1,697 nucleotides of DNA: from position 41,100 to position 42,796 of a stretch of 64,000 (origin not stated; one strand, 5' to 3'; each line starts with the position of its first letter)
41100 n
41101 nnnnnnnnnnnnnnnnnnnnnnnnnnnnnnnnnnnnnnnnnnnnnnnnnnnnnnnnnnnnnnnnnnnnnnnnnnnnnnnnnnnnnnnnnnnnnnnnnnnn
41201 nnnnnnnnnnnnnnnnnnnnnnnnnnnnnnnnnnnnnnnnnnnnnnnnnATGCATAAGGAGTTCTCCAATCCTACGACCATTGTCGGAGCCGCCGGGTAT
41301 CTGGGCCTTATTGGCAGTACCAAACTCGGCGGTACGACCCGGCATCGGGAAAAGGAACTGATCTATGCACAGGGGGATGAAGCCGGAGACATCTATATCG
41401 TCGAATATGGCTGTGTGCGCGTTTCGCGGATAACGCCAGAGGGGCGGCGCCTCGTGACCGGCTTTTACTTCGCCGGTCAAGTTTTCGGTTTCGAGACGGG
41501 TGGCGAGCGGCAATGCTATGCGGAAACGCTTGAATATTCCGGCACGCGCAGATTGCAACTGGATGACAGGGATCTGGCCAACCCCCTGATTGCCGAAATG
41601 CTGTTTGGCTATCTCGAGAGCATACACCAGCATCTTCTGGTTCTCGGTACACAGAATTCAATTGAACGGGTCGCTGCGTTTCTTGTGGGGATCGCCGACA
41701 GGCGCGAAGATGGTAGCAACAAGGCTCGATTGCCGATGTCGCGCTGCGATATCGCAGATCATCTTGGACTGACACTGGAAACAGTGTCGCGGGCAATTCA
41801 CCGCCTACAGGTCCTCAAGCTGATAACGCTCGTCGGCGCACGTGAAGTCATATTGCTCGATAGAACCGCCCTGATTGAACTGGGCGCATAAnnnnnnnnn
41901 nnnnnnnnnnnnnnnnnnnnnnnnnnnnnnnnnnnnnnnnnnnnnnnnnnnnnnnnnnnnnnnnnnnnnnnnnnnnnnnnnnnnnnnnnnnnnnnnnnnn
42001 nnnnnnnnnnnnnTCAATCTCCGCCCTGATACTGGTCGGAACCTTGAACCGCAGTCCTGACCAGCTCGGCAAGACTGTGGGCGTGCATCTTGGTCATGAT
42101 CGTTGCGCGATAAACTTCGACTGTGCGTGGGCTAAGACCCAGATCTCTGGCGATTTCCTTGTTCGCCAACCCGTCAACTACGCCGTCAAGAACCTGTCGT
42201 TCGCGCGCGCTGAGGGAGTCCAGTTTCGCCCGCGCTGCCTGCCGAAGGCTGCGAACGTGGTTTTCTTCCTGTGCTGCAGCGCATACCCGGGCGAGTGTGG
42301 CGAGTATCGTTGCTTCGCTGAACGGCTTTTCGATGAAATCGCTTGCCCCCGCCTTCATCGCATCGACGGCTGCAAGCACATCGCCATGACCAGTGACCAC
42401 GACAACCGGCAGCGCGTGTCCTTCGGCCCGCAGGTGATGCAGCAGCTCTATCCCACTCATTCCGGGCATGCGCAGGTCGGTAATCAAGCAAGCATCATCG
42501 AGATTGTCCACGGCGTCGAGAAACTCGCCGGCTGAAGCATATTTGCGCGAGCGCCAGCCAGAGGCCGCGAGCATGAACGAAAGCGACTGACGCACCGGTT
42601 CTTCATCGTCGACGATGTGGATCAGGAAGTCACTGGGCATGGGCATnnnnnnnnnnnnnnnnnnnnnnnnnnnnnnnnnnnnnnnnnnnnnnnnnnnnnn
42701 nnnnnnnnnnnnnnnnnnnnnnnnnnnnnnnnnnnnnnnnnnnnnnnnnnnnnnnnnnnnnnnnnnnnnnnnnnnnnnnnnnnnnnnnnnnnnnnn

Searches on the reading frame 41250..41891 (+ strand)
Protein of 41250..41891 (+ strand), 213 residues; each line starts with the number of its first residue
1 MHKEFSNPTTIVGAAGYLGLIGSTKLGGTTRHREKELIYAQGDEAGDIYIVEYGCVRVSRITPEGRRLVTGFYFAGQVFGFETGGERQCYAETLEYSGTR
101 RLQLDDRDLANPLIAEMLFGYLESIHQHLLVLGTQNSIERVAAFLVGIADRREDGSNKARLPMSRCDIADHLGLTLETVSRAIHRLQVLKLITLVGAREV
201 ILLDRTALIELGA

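Call 15: search_protein_families(library=pfam, proteins=[window:41250-41891:+])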
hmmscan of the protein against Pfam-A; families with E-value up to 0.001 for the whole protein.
window:41250-41891:+ (213 aa): 3 families
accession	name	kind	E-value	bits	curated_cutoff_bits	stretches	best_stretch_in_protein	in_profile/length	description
PF13545.12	HTH_Crp_2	-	1.8e-16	60.3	27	1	139-210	1-69/70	Crp-like helix-turn-helix domain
PF00027.35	cNMP_binding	-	1.9e-10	41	27.5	1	32-96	4-71/89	Cyclic nucleotide-binding domain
PF00325.26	Crp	-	4.7e-10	39.5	21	1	161-192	1-32/32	Bacterial regulatory proteins, crp family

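Call 26: search_solved_structures(query=window:41250-41891:+, show_alignments=2)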
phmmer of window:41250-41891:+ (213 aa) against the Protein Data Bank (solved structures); distinct sequences matched with E-value up to 0.001: 15.
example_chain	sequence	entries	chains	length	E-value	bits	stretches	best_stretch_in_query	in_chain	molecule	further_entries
4i2o_A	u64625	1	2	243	8.9e-28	100.5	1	16-211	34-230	FixK2 protein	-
9qlt_A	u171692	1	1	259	1.6e-19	73.6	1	37-212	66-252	FNR type regulator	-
8qto_A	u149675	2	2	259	2.4e-19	73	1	37-212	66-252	FNR type regulator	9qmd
5cvr_A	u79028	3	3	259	2.5e-19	72.9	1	37-212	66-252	FNR type regulator | FNR regulator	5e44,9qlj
9qmc_A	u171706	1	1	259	2.5e-19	72.9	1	37-212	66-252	FNR type regulator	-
9qll_A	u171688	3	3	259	2.5e-19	72.9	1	37-212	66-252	FNR type regulator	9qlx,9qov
9qly_A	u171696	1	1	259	1e-18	70.9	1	37-212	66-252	FNR type regulator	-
3dkw_A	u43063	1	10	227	2.8e-11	46.6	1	37-208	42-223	DNR protein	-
3h3z_A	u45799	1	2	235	5.2e-10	42.5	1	35-189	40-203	Cyclic nucleotide-binding protein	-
3fx3_A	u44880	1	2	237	5.4e-10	42.4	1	35-189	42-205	Cyclic nucleotide-binding protein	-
5i2d_G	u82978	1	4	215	5.6e-09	39.1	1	30-208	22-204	Transcriptional regulator, Crp family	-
3b02_A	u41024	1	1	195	8.7e-09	38.5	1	31-208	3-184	Transcriptional regulator, Crp family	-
7t8o_A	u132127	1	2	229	6.4e-07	32.4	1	31-205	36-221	Lmo0753 protein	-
3e97_A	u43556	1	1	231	1e-06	31.7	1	33-210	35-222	Transcriptional regulator, Crp/Fnr family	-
7pza_A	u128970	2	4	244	9.7e-05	25.3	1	36-187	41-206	Putative cAMP-binding protein-catabolite gene activator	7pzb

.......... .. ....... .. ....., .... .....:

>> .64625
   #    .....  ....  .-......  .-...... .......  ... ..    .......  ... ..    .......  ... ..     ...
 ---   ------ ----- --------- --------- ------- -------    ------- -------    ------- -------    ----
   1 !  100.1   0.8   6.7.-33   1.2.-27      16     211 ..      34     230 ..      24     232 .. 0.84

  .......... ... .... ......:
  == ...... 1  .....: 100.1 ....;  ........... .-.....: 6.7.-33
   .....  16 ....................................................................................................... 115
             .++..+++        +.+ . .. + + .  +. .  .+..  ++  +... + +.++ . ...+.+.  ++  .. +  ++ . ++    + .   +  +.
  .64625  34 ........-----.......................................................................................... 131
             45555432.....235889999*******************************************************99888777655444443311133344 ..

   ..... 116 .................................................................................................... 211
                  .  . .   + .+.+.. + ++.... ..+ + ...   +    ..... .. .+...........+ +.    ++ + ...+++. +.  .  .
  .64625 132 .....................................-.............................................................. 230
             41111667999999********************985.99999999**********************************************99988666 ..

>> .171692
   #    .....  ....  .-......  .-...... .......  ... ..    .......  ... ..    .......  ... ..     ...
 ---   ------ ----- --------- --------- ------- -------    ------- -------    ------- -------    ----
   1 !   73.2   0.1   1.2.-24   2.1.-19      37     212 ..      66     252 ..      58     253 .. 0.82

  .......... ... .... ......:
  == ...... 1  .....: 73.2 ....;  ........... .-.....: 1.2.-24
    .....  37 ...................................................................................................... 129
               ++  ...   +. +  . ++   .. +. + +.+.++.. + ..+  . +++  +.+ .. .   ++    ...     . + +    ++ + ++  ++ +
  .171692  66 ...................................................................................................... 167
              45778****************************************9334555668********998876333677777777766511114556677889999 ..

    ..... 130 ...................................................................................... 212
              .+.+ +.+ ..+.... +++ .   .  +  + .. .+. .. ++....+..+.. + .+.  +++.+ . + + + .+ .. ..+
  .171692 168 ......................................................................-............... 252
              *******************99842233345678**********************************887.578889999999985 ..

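Call 47: search_protein_families(library=ncbifam, proteins=[window:41250-41891:+], max_evalue=0.001)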
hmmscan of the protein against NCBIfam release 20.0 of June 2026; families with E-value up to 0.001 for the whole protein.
window:41250-41891:+ (213 aa): 9 families
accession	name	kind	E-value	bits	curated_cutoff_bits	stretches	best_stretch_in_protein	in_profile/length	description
NF050806.1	TransRegFixKCaul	equivalog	1.6e-38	132.1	300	1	27-211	23-213/215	transcriptional regulator FixK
NF008365.0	PRK11161.1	subfamily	6e-20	71.6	228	1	35-211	55-242/250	fumarate/nitrate reduction transcriptional regulator Fnr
NF045989.1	TransRegFnrLRhodb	equivalog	6.5e-15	55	300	1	110-210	122-233/245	transcriptional regulator FnrL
NF052518.1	TransRegLdrP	equivalog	9.3e-11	42.1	300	1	31-208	3-184/195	transcriptional regulator LdrP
NF006901.0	PRK09392.1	equivalog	1.3e-07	31.2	211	1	100-210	113-219/236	transcriptional activator FtrB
NF008732.0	PRK11753.1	equivalog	2.5e-05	23.9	266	1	30-199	26-208/214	cAMP-activated global transcriptional regulator CRP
NF010499.0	PRK13918.1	equivalog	5.5e-05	22.8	274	1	27-211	12-200/205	CRP/FNR family transcriptional regulator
NF053664.1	TransRegPtrACyano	equivalog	5.5e-05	22.6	300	1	47-203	29-191/196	Crp/Fnr family transcriptional regulator PtrA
NF050815.1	TransActFtrBCaul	equivalog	0.00071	18.9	300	0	114-187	128-200/251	transcriptional activator FtrB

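Call 58: find_homologous_proteins(query=window:41250-41891:+, max_evalue=1e-20)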
Query window:41250-41891:+ (213 aa): 1353 proteins with E <= 1e-20 among 2452 candidates; the best 120 are listed.
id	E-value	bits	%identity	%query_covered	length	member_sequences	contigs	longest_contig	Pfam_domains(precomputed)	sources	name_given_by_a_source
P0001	1.5e-134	464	100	100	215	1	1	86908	PF13545.13,PF00027.36,PF00325.27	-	-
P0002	3.2e-107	375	80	100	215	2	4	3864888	PF13545.13,PF00027.36,PF00325.27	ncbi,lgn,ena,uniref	ncbi:helix-turn-helix domain-containing protein [Pelagibacterium sp.]|uniref:helix-turn-helix domain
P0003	1.4e-103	363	78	100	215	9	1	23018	PF13545.13,PF00027.36,PF00325.27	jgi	-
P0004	4.6e-102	358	81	97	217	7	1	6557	PF13545.13,PF00027.36,PF00325.27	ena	-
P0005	2.7e-100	352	78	100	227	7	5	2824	PF13545.13,PF00027.36,PF00325.27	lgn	-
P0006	2.2e-98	346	77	100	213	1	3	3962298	PF13545.13,PF00027.36,PF00325.27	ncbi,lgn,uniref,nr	ncbi:helix-turn-helix domain-containing protein [Pelagibacterium halotolerans]|uniref:Transcriptiona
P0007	3.4e-91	322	72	100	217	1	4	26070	PF13545.13,PF00027.36,PF00325.27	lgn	-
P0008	8.4e-74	266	63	89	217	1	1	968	PF13545.13,PF00027.36,PF00325.27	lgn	-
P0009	6.3e-73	263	63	88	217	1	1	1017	PF13545.13,PF00027.36,PF00325.27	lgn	-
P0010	2.2e-68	248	62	87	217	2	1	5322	PF13545.13,PF00027.36,PF00325.27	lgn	-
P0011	7.3e-64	233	60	89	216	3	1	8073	PF13545.13,PF00027.36,PF00325.27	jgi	jgi:CRP/FNR family nitrogen fixation transcriptional regulator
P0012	1.2e-63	232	58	88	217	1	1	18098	PF13545.13,PF00027.36,PF00325.27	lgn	-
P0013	5.2e-63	230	60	88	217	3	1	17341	PF13545.13,PF00027.36,PF00325.27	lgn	-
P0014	3.4e-57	211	50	100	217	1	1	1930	PF13545.13,PF00027.36,PF00325.27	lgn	-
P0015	7.2e-53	197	49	97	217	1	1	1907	PF13545.13,PF00027.36,PF00325.27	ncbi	-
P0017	1.0e-46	177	48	90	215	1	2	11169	PF12802.14,PF13545.13,PF00027.36,PF00325.27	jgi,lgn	jgi:CRP/FNR family nitrogen fixation transcriptional regulator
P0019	1.2e-36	144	46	80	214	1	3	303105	PF13545.13,PF00027.36,PF00325.27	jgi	jgi:CRP/FNR family nitrogen fixation transcriptional regulator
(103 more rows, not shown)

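Call 59: find_encoding_contigs(protein=P0007, flank=10000, max_places=2)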
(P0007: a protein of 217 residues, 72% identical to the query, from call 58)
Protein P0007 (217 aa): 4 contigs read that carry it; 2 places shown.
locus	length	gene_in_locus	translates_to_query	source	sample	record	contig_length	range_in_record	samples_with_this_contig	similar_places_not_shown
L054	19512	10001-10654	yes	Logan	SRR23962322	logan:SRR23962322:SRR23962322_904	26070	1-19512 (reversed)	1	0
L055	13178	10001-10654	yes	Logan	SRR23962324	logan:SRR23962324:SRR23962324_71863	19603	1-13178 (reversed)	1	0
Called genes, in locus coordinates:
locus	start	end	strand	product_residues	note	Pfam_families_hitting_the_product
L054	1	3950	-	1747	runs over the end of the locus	PF17892:Cadherin_5, PF00353:HemolysinCabind, PF08548:Peptidase_M10_C, PF00353:HemolysinCabind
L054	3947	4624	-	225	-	-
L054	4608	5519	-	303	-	PF03537:Glyco_hydro_114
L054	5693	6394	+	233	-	-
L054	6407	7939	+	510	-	PF11997:DUF3492, PF13579:Glyco_trans_4_4, PF13439:Glyco_transf_4, PF00534:Glycos_transf_1, PF13692:Glyco_trans_1_4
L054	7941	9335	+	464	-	PF16933:PelG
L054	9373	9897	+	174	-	-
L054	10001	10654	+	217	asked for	PF00027:cNMP_binding, PF13545:HTH_Crp_2, PF00325:Crp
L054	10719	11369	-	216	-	PF00072:Response_reg, PF08281:Sigma70_r4_2, PF00196:GerE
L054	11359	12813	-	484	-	PF00989:PAS, PF13426:PAS_9, PF00512:HisKA (weak), PF02518:HATPase_c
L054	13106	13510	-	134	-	PF09945:DUF2177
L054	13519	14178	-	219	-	PF12973:Cupin_7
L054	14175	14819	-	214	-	PF04542:Sigma70_r2, PF08281:Sigma70_r4_2, PF04545:Sigma70_r4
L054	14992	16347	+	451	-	PF01266:DAO (weak), PF01593:Amino_oxidase, PF13450:NAD_binding_8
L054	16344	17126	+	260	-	PF07103:DUF1365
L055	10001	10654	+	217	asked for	PF00027:cNMP_binding, PF13545:HTH_Crp_2, PF00325:Crp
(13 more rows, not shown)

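Call 60: find_encoding_contigs(protein=P0012, flank=10000, max_places=2)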
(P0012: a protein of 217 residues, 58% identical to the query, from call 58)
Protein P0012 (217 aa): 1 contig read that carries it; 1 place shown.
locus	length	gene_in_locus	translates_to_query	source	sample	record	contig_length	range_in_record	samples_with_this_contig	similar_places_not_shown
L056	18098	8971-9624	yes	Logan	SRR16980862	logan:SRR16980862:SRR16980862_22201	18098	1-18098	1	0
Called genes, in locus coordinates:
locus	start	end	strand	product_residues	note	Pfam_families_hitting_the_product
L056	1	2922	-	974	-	?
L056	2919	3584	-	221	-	PF13176:TPR_7 (faint), PF13428:TPR_14 (faint)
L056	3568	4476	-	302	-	PF03537:Glyco_hydro_114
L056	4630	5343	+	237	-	-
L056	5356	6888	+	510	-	PF11997:DUF3492, PF13439:Glyco_transf_4 (weak), PF20706:GT4-conflict (weak), PF00534:Glycos_transf_1, PF13692:Glyco_trans_1_4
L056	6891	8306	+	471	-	PF16933:PelG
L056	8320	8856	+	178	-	-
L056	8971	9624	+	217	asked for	PF00027:cNMP_binding, PF13545:HTH_Crp_2, PF00325:Crp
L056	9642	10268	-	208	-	PF00072:Response_reg, PF00196:GerE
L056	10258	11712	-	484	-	PF00989:PAS, PF13188:PAS_8 (weak), PF13426:PAS_9, PF00512:HisKA, PF02518:HATPase_c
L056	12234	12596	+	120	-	-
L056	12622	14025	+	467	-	PF02321:OEP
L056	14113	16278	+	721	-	PF00664:ABC_membrane, PF13304:AAA_21 (faint), PF00005:ABC_tran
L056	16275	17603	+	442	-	PF25919:BSH_CusB (faint), PF00364:Biotin_lipoyl (faint), PF25917:BSH_RND (weak), PF25973:BSH_CzcB (weak), PF25984:BSH_YknX (weak), PF25994:HH_AprE, PF26002:Beta-barrel_AprE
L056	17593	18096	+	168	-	?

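Call 61: find_encoding_contigs(protein=P0013, flank=10000, max_places=2)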
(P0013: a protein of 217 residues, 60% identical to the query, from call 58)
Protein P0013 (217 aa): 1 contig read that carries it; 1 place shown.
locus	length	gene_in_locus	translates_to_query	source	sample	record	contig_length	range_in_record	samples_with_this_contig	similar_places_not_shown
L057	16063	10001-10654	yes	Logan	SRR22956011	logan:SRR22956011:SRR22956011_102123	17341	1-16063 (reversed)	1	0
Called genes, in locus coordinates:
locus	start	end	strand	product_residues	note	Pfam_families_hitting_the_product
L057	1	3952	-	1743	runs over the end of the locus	?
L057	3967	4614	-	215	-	-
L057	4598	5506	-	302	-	PF03537:Glyco_hydro_114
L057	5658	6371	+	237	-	-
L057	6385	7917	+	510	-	PF11997:DUF3492, PF13579:Glyco_trans_4_4 (faint), PF13439:Glyco_transf_4 (weak), PF20706:GT4-conflict (weak), PF00534:Glycos_transf_1, PF13692:Glyco_trans_1_4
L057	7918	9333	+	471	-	PF16933:PelG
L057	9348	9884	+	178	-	-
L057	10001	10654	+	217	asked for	PF00027:cNMP_binding, PF13545:HTH_Crp_2, PF00325:Crp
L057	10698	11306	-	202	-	PF00072:Response_reg, PF00196:GerE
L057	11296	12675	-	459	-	PF00989:PAS, PF13188:PAS_8 (weak), PF13426:PAS_9, PF00512:HisKA, PF02518:HATPase_c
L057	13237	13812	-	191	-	-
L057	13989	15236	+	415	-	PF05896:NQRA_N, PF24836:NQRA_2nd, PF11973:NQRA_SLBB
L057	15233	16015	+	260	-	PF03116:NQR2_RnfD_RnfE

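Call 63: find_encoding_contigs(protein=P0019, flank=10000, max_places=1)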
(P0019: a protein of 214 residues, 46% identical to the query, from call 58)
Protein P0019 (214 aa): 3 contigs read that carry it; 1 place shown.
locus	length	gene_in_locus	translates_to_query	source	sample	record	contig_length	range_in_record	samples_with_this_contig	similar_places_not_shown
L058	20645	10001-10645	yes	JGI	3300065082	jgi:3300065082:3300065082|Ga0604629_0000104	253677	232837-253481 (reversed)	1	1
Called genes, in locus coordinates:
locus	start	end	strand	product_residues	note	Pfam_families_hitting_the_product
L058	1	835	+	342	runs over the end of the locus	?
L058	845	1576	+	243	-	PF02433:FixO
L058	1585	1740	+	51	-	PF05545:FixQ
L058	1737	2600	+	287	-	PF14715:FixP_N, PF13442:Cytochrome_CBB3, PF00034:Cytochrom_C, PF13442:Cytochrome_CBB3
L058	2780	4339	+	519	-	PF12838:Fer4_7 (faint), PF13534:Fer4_17 (faint), PF13183:Fer4_8 (faint), PF13746:Fer4_18, PF11614:FixG_C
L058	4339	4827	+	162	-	PF05751:FixH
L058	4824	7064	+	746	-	PF00403:HMA, PF00122:E1-E2_ATPase, PF00702:Hydrolase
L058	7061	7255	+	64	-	PF03597:FixS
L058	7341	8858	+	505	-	PF00989:PAS, PF08448:PAS_4 (weak), PF13426:PAS_9, PF00512:HisKA, PF02518:HATPase_c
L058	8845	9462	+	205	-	PF00072:Response_reg, PF08281:Sigma70_r4_2 (weak), PF00196:GerE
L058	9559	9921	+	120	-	-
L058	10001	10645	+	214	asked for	PF00027:cNMP_binding, PF13545:HTH_Crp_2, PF00325:Crp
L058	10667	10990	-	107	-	PF12802:MarR_2 (weak), PF12840:HTH_20 (faint), PF01022:HTH_5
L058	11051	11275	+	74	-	PF11127:YgaP-like_TM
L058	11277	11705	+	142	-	PF04143:Sulf_transp (weak)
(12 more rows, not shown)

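Call 64: find_encoding_contigs(protein=P0017, flank=10000, max_places=1)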
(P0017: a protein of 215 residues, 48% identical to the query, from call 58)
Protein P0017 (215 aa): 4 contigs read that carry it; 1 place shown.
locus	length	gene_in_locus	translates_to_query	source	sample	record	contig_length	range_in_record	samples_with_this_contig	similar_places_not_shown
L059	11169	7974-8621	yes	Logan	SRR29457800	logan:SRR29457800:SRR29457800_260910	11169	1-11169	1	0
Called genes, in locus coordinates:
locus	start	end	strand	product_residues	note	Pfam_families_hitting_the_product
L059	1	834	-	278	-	?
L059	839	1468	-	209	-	-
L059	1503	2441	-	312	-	PF03537:Glyco_hydro_114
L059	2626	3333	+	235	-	-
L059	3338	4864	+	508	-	PF11997:DUF3492, PF13579:Glyco_trans_4_4 (weak), PF13439:Glyco_transf_4 (weak), PF20706:GT4-conflict (weak), PF00534:Glycos_transf_1, PF13692:Glyco_trans_1_4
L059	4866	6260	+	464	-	PF16933:PelG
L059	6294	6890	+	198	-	-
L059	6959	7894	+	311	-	PF00027:cNMP_binding, PF13545:HTH_Crp_2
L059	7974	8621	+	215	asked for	PF00027:cNMP_binding, PF13545:HTH_Crp_2, PF12802:MarR_2 (faint), PF00325:Crp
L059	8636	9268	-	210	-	PF00072:Response_reg, PF08281:Sigma70_r4_2 (weak), PF00196:GerE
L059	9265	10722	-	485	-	PF00989:PAS, PF13188:PAS_8 (weak), PF08448:PAS_4 (faint), PF13426:PAS_9, PF00512:HisKA (weak), PF02518:HATPase_c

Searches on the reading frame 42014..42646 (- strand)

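Call 15: search_protein_families(library=pfam, proteins=[window:42014-42646:-])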
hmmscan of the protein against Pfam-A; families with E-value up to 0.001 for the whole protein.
window:42014-42646:- (210 aa): 4 families
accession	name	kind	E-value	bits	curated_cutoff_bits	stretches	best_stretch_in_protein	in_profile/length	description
PF00072.30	Response_reg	-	7e-26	91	30.2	1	9-118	1-110/111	Response regulator receiver domain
PF00196.25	GerE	-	8.4e-22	77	23.5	1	143-199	1-57/57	Bacterial regulatory proteins, luxR family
PF08281.18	Sigma70_r4_2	-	7.7e-08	32.3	25.7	1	136-180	2-47/54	Sigma-70, region 4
PF07638.17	Sigma70_ECF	-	0.00017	22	21.1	1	129-190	121-182/185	ECF sigma factor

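Call 47: search_protein_families(library=ncbifam, proteins=[window:42014-42646:-], max_evalue=0.001)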
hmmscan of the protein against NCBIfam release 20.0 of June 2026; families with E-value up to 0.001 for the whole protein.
window:42014-42646:- (210 aa): 106 families (the best 25 are shown)
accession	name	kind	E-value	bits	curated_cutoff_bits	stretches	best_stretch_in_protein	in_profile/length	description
NF006900.1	PRK09390.1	equivalog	2.6e-81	272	255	1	3-203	1-201/203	response regulator FixJ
NF040749.1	tetrathio_RR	equivalog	1.4e-46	158.6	290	1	8-198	1-187/191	tetrathionate respiration response regulator TtrR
NF011896.0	PRK15369.1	equivalog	1.5e-26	93.3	242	1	9-199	6-204/211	two component system response regulator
NF047793.1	ResRegPgtA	equivalog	1.4e-24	86.7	650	1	8-142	7-138/414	two-component system response regulator PgtA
NF051870.1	NAssimRespRegNtrX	equivalog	8.3e-24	84.3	600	1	9-141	4-138/452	nitrogen assimilation response regulator NtrX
TIGR01818.1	ntrC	equivalog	8.3e-23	80.9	558.6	1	9-134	1-126/463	nitrogen regulation protein NR(I)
NF008176.1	PRK10923.1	equivalog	4e-22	78.5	620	1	9-136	6-133/469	nitrogen regulation protein NR(I)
NF007685.0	PRK10360.1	equivalog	6.3e-21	75.1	258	1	35-199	32-192/196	response regulator transcription factor UhpA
NF008469.0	PRK11361.1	equivalog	4.5e-20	71.8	714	1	8-140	6-138/461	acetoacetate metabolism transcriptional regulator AtoC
NF007935.0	PRK10651.1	equivalog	1.2e-19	70.3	250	1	11-194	11-205/216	two-component system response regulator NarL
NF045505.1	RR_RssB_Pseudo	equivalog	1.4e-19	70.4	700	1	9-149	8-144/394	two-component system response regulator RssB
NF007419.0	PRK09958.1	equivalog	1.6e-19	70.3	251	1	35-199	30-198/204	acid-sensing system DNA-binding response regulator EvgA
NF052445.1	RespRegMctR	equivalog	4.7e-19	68.6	300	1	39-201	36-201/205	two-component system response regulator MctR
TIGR02154.1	PhoB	equivalog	6.7e-18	64.8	296.2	1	9-144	5-141/226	phosphate regulon transcriptional regulator PhoB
NF040689.1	MtrAB_MtrA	equivalog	1.6e-17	63.6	300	1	9-128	1-120/219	MtrAB system response regulator MtrA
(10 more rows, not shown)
